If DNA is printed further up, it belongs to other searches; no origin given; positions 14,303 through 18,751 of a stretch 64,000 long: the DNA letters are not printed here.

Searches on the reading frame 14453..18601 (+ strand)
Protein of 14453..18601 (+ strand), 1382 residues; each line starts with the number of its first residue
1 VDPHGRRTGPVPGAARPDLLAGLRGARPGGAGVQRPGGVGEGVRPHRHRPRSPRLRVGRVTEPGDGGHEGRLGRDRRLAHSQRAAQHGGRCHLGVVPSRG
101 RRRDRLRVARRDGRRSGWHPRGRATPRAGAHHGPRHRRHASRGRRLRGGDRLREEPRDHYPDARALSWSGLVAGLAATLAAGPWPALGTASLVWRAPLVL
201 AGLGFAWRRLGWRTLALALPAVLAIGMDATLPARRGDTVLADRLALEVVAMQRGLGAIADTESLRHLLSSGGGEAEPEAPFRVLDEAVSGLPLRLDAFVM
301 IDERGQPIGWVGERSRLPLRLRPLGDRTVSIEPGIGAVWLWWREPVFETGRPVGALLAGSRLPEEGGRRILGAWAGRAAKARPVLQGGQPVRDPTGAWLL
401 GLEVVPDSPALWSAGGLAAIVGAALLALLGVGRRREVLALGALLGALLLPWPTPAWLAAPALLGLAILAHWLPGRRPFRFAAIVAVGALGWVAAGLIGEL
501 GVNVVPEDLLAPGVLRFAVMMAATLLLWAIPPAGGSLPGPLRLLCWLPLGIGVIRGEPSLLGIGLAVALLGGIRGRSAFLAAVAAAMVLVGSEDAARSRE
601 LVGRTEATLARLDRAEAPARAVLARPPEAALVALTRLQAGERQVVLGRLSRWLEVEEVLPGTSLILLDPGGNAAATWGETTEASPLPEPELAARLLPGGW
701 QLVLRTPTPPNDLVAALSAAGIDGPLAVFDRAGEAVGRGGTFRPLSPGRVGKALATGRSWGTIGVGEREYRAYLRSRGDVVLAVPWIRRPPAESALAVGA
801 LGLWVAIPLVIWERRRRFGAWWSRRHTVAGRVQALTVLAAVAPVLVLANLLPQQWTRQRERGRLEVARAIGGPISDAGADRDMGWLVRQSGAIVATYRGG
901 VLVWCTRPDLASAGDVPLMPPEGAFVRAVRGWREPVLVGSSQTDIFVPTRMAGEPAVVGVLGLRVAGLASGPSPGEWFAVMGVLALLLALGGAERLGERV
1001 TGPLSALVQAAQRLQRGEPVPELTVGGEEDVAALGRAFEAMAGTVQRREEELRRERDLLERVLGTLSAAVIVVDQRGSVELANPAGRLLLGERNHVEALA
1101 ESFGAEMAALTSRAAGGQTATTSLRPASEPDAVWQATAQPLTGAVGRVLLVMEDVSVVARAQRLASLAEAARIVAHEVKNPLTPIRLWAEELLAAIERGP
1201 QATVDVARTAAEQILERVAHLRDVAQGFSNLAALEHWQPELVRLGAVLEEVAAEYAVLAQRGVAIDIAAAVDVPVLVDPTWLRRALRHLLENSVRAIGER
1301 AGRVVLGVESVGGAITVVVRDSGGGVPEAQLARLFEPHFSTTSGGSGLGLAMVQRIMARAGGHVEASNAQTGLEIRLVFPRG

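Call 95: search_protein_families(library=pfam, proteins=[window:14453-18601:+], max_evalue=0.00001)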
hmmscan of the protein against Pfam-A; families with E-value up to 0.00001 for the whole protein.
window:14453-18601:+ (1382 aa): 1 family
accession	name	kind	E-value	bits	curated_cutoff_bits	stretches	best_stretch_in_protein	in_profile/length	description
PF02518.31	HATPase_c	-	5.6e-19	69.1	26.4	1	1278-1380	2-108/111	Histidine kinase-, DNA gyrase B-, and HSP90-like ATPase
